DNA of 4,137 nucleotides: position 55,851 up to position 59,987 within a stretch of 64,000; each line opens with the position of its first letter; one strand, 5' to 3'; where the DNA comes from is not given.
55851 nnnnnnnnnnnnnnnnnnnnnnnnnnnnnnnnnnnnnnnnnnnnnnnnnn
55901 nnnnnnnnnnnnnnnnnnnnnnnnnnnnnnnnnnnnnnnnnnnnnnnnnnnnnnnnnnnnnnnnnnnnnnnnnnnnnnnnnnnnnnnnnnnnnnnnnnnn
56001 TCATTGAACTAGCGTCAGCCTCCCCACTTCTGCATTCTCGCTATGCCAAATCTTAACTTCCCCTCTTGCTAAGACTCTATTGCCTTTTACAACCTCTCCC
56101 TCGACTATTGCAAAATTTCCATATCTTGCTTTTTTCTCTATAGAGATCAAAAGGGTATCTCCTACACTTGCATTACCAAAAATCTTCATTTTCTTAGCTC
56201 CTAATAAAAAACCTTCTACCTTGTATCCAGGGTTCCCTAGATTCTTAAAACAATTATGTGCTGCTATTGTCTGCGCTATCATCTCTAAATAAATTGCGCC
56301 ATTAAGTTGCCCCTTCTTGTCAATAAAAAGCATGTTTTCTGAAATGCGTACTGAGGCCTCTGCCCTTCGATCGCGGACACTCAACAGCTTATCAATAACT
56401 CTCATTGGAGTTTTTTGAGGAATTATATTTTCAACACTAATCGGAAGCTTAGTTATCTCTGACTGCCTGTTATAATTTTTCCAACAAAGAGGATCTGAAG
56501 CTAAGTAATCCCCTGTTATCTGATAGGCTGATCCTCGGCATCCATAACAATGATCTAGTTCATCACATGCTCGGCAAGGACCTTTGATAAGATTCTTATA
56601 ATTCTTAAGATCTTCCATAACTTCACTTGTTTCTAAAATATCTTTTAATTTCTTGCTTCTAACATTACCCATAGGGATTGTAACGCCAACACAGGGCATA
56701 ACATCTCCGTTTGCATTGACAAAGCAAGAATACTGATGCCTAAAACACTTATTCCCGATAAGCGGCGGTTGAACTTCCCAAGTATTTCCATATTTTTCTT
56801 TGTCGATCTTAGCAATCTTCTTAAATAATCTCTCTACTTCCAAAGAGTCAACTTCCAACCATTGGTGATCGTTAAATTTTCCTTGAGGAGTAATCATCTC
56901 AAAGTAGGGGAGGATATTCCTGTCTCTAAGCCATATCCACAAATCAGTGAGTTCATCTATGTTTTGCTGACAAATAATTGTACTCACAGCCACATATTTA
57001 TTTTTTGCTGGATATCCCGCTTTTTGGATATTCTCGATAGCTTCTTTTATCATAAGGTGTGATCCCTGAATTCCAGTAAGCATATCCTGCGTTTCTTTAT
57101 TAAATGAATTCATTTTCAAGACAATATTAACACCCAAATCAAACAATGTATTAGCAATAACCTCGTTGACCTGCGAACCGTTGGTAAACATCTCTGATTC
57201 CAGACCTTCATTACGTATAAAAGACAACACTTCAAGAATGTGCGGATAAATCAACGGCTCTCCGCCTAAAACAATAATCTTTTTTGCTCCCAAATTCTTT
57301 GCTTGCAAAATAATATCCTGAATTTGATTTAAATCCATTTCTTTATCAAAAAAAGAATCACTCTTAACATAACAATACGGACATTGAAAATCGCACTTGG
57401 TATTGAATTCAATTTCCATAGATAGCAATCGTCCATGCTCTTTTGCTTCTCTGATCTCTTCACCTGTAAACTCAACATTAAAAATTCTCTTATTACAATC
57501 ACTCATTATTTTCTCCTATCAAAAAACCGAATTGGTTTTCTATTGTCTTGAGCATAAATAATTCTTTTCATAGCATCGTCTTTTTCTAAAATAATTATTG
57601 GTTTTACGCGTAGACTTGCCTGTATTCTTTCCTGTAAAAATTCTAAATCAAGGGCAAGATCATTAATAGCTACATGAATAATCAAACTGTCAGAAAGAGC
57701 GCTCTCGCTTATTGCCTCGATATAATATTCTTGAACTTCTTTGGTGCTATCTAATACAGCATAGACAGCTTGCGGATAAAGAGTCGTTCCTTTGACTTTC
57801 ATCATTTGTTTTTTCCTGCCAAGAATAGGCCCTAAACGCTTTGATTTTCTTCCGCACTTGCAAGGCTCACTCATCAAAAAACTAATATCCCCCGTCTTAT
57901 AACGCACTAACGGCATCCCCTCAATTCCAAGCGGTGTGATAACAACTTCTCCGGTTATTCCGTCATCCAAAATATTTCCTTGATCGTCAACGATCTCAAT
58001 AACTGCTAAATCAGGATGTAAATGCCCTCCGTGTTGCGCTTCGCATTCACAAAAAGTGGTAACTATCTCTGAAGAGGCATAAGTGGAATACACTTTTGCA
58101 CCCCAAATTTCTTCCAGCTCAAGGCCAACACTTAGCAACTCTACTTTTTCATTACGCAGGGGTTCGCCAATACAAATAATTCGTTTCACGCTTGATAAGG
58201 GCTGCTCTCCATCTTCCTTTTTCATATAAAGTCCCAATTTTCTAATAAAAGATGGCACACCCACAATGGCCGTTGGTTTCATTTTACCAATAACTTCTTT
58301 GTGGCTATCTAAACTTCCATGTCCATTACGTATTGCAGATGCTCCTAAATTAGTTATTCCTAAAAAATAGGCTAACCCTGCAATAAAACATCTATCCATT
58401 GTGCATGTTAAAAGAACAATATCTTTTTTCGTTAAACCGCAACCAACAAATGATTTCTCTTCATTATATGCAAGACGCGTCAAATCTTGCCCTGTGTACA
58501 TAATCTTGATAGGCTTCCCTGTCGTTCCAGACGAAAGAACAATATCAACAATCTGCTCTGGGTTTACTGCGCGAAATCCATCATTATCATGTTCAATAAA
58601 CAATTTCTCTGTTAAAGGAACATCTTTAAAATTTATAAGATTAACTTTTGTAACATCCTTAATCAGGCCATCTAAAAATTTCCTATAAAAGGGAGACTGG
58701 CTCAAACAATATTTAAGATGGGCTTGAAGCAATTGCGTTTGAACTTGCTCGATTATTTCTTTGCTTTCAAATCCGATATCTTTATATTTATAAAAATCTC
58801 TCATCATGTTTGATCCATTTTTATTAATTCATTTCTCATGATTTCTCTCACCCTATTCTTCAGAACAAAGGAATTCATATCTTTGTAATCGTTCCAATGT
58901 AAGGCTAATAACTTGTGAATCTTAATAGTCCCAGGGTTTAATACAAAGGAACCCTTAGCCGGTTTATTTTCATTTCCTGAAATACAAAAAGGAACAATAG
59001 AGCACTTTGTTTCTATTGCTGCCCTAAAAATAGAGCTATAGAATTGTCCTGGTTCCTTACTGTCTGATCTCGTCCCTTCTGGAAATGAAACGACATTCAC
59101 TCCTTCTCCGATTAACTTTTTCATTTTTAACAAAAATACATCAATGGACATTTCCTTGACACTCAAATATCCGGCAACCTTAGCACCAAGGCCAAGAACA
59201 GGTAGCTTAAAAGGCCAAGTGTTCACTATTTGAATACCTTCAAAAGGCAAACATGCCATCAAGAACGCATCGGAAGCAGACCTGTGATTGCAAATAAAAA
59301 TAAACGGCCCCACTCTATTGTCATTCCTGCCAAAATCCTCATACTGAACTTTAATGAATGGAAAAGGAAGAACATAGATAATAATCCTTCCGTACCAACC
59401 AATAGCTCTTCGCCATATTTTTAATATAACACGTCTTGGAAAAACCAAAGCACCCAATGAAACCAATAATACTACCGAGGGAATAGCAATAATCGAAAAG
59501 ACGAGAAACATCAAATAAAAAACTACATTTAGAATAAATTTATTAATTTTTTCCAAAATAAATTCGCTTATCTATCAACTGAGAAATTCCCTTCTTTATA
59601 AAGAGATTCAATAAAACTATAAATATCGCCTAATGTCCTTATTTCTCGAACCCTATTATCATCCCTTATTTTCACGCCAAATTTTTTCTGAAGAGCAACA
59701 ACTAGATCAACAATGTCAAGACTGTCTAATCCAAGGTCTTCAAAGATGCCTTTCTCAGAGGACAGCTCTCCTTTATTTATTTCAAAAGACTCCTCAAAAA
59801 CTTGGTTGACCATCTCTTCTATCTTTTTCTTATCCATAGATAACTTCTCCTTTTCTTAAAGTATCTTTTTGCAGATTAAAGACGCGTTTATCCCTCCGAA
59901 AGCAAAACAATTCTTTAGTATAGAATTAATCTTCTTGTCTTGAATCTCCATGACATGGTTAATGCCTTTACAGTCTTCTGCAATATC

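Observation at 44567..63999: Lipid A-type enzymes (PagL-like OMP, LpxL-like and PlsC-like acyltransferases, GT2) suggest the product is grafted onto a membrane lipid and moved to the outer membrane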

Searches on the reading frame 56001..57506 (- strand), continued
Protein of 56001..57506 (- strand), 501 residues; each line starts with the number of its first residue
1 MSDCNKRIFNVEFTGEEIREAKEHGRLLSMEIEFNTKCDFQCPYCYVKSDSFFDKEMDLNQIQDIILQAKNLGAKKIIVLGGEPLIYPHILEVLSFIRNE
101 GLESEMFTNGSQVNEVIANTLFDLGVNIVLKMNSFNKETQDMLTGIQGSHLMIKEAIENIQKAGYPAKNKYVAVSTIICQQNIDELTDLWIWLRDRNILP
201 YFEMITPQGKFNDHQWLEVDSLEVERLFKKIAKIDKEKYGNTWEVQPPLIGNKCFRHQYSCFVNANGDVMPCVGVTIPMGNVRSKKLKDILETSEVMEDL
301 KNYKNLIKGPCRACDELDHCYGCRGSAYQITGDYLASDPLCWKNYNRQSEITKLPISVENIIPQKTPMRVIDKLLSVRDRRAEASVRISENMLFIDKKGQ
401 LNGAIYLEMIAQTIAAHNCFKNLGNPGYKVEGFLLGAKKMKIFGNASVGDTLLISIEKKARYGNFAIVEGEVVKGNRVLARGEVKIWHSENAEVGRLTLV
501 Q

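Call 38: find_encoding_contigs(protein=P0117, flank=10000, max_places=1)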
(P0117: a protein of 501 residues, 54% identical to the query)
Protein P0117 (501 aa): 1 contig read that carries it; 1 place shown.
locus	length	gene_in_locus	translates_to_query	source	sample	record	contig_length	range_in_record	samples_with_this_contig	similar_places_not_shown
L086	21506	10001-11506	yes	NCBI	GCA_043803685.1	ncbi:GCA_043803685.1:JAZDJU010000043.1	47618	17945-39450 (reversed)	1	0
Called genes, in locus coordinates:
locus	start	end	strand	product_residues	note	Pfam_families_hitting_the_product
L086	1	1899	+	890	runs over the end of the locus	PF00072:Response_reg, PF08448:PAS_4, PF00989:PAS, PF08448:PAS_4, PF13426:PAS_9, PF13426:PAS_9, PF00989:PAS, PF08447:PAS_3, +7 more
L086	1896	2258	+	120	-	PF00072:Response_reg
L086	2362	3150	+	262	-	PF00565:SNase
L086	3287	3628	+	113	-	-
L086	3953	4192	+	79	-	PF12728:HTH_17, PF13411:MerR_1, PF00376:MerR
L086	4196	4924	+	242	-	PF00106:adh_short, PF08659:KR, PF13561:adh_short_C2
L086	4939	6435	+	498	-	PF01266:DAO (weak), PF01593:Amino_oxidase, PF12831:FAD_oxidored (weak), PF13450:NAD_binding_8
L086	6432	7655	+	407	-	PF00109:ketoacyl-synt, PF00108:Thiolase_N (faint), PF02801:Ketoacyl-synt_C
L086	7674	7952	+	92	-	PF00550:PP-binding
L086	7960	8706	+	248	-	PF01553:Acyltransferase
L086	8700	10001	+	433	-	PF00501:AMP-binding, PF14535:AMP-binding_C_2 (weak)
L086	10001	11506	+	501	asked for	PF04055:Radical_SAM, PF13186:SPASM, PF22817:ApeP-like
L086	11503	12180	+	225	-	PF03548:LolA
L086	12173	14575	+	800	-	PF03176:MMPL (faint)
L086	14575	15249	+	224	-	PF11659:DUF3261 (weak)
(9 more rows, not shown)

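Call 50: find_encoding_contigs(protein=P0057, flank=10000, max_places=2)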
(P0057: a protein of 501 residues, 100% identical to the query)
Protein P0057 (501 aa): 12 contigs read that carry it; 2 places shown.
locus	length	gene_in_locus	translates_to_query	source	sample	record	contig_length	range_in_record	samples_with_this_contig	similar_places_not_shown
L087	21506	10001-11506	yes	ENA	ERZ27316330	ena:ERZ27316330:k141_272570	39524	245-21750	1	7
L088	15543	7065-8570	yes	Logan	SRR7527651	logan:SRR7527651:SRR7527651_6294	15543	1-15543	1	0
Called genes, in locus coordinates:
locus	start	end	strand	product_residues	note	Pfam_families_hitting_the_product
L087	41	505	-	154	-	PF05168:HEPN (weak)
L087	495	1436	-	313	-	PF01909:NTP_transf_2 (weak), PF18765:Polbeta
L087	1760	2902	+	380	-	PF02810:SEC-C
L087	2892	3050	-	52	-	-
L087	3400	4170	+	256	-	PF13505:OMP_b-brl, PF09411:PagL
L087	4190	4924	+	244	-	PF00106:adh_short, PF08659:KR, PF13561:adh_short_C2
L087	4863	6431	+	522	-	PF00890:FAD_binding_2 (faint), PF01266:DAO (faint), PF12831:FAD_oxidored (weak), PF13450:NAD_binding_8, PF01593:Amino_oxidase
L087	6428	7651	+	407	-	PF00109:ketoacyl-synt, PF02801:Ketoacyl-synt_C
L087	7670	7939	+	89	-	PF00550:PP-binding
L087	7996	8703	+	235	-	PF01553:Acyltransferase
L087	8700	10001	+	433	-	PF00501:AMP-binding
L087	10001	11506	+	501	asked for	PF04055:Radical_SAM, PF13353:Fer4_12 (weak), PF13186:SPASM, PF22817:ApeP-like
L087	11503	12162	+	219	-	PF03548:LolA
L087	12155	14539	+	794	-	PF00873:ACR_tran (weak)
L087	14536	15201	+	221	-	-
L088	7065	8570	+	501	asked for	PF04055:Radical_SAM, PF13353:Fer4_12 (weak), PF13186:SPASM, PF22817:ApeP-like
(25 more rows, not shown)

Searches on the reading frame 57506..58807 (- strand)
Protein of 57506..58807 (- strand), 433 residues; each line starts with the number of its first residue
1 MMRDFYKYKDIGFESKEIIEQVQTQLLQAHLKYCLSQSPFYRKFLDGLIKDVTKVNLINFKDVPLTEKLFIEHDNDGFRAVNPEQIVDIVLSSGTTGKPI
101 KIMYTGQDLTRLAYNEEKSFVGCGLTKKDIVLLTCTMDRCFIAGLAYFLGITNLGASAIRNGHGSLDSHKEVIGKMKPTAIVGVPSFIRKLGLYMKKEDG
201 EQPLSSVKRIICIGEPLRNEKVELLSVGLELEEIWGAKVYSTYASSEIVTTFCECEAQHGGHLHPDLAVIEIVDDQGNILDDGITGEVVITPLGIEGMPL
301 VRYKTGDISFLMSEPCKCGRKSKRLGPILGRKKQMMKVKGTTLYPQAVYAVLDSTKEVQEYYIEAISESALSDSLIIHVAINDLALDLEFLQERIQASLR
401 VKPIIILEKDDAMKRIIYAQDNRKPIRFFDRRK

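Call 4: search_protein_families(library=pfam, proteins=[window:57506-58807:-], max_evalue=0.01)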
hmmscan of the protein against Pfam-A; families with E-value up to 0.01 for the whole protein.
window:57506-58807:- (433 aa): 2 families
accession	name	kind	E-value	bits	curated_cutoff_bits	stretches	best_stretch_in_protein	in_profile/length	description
PF00501.34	AMP-binding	-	4.8e-20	72.1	29.9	1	50-290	120-374/384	AMP-binding enzyme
PF14535.12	AMP-binding_C_2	-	9e-05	23.1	25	1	340-432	1-96/96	AMP-binding enzyme C-terminal domain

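Call 7: search_protein_families(library=ncbifam, proteins=[window:57506-58807:-], max_evalue=0.01)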
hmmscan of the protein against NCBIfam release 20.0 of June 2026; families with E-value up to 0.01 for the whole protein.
window:57506-58807:- (433 aa): 34 families (the best 25 are shown)
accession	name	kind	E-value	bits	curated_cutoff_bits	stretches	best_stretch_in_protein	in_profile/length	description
NF053551.1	FlxY_rubin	equivalog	3.7e-136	454.2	520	1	12-432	2-424/424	flexirubin biosynthesis putative acyl-CoA ligase FlxY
NF045666.1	DVU1553_fam_AMP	equivalog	5.7e-48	163.7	300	1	14-331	18-330/331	DVU_1553 family AMP-dependent CoA ligase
NF041878.1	paak_haloarch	equivalog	6.8e-48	163.3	700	1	8-400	2-394/427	phenylacetate--CoA ligase PaaK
TIGR02155.1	PA_CoA_ligase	equivalog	1.1e-43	149.3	646.3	1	15-398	4-383/422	phenylacetate--CoA ligase PaaK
TIGR03335.1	F390_ftsA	equivalog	3.8e-28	98.4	458.7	1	19-325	14-323/445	coenzyme F390 synthetase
TIGR02304.1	aden_form_hyp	equivalog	5.8e-17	61.8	251.9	1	165-371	175-371/430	F390 synthetase-related protein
NF041217.1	BagE_FevW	exception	1.1e-16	60.8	800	1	23-343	17-322/424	bagremycin/ferroverdin synthetase BagE/FevW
NF009071.0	PRK12406.1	subfamily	4.3e-12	45.2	701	1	82-304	151-367/510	acyl-CoA synthetase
NF004837.0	PRK06187.1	subfamily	5.6e-12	44.7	476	1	72-290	158-377/531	long-chain-fatty-acid--CoA ligase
TIGR01733.1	AA-adenyl-dom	subfamily_domain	3.5e-08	32.7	317.4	1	81-291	117-325/409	amino acid adenylation domain-containing protein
NF001208.0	PRK00174.1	subfamily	6e-08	31.5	657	1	54-291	227-468/649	acetate--CoA ligase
TIGR03208.1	cyc_hxne_CoA_lg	equivalog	2.2e-07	30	792.3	1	80-291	191-396/538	cyclohexanecarboxylate-CoA ligase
TIGR02188.1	Ac_CoA_lig_AcsA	equivalog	6.5e-07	28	724.95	1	72-290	227-451/629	acetate--CoA ligase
NF009233.0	PRK12583.1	subfamily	9.3e-07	27.6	832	1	56-291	172-405/558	fatty acid CoA ligase family protein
NF053567.1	HBDA_AROS1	equivalog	1.1e-06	27.3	1000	1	79-278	166-358/523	3-hydroxybenzoate--CoA ligase HbdA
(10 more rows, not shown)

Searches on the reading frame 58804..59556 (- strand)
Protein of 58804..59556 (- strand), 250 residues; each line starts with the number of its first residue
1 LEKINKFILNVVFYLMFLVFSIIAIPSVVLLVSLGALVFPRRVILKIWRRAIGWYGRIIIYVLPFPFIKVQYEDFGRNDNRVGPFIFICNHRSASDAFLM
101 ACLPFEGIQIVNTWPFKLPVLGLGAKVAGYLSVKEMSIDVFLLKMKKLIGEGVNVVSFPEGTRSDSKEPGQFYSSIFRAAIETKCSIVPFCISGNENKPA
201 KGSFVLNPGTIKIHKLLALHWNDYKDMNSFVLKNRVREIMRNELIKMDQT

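Call 4: search_protein_families(library=pfam, proteins=[window:58804-59556:-], max_evalue=0.01)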
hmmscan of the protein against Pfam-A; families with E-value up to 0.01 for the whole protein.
window:58804-59556:- (250 aa): 1 family
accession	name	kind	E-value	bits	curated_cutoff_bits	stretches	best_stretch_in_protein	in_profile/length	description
PF01553.26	Acyltransferase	-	2.2e-17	63.5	23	1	82-193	13-132/132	Acyltransferase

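Call 7: search_protein_families(library=ncbifam, proteins=[window:58804-59556:-], max_evalue=0.01)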
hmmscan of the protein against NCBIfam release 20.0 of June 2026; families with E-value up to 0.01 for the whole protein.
window:58804-59556:- (250 aa): 5 families
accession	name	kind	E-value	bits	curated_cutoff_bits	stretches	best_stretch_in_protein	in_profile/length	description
TIGR00530.1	AGP_acyltrn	subfamily_domain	5.1e-13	48.9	102.95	1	81-192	14-129/130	1-acylglycerol-3-phosphate O-acyltransferase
NF011593.0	PRK15018.1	equivalog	6e-07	29.4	501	1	151-249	138-234/245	1-acylglycerol-3-phosphate O-acyltransferase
NF052553.1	LyOrLpactfOlsABRUA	equivalog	0.00019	20.7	300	1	18-182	15-166/263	lyso-ornithine lipid O-acyltransferase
NF006386.0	PRK08633.1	equivalog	0.00081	17.2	1221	1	13-194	374-553/1147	acyl-[ACP]--phospholipid O-acyltransferase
NF058536.1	LPAAT_acyl_YihG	equivalog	0.0068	15.7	260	0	9-103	4-102/290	1-acylglycerol-3-phosphate O-acyltransferase, YihG family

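Call 57: search_solved_structures(query=window:58804-59556:-, max_evalue=1, show_alignments=1)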
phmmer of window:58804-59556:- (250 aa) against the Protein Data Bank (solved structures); distinct sequences matched with E-value up to 1: 2.
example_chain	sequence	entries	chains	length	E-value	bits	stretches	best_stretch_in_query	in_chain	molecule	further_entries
5kym_A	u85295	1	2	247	5.6e-06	29.3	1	1-216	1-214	1-acyl-sn-glycerol-3-phosphate acyltransferase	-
3js6_A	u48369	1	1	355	0.23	14.2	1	147-224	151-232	Uncharacterized ParM protein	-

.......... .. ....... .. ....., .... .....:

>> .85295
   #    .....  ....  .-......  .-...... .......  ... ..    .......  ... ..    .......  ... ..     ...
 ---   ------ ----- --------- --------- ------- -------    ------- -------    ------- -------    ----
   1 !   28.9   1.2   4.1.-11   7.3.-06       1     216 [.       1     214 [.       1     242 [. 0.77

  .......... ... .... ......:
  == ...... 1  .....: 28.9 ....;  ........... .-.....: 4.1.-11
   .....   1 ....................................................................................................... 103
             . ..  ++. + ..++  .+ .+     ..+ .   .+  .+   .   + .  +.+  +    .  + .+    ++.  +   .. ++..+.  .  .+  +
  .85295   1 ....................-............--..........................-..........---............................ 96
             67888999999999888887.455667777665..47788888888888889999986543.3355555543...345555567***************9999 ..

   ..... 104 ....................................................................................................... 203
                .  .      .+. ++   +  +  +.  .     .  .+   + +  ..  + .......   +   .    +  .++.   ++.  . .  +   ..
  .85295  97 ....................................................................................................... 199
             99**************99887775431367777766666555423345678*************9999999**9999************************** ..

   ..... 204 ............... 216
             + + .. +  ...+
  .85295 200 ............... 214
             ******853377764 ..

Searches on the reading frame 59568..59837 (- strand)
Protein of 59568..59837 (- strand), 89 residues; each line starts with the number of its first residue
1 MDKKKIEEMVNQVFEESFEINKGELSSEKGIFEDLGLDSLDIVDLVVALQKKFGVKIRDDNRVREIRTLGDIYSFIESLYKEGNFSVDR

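Call 4: search_protein_families(library=pfam, proteins=[window:59568-59837:-], max_evalue=0.01)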
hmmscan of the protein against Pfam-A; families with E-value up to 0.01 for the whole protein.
window:59568-59837:- (89 aa): 2 families
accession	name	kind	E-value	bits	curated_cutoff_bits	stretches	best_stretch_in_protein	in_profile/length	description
PF00550.31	PP-binding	-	5.4e-10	39.8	20.8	1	12-76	5-67/67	Phosphopantetheine attachment site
PF23297.2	ACP_SdgA_C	-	0.0031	18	27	1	3-58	8-62/95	Highly reducing polyketide synthase sdgA, C-terminal ACP domain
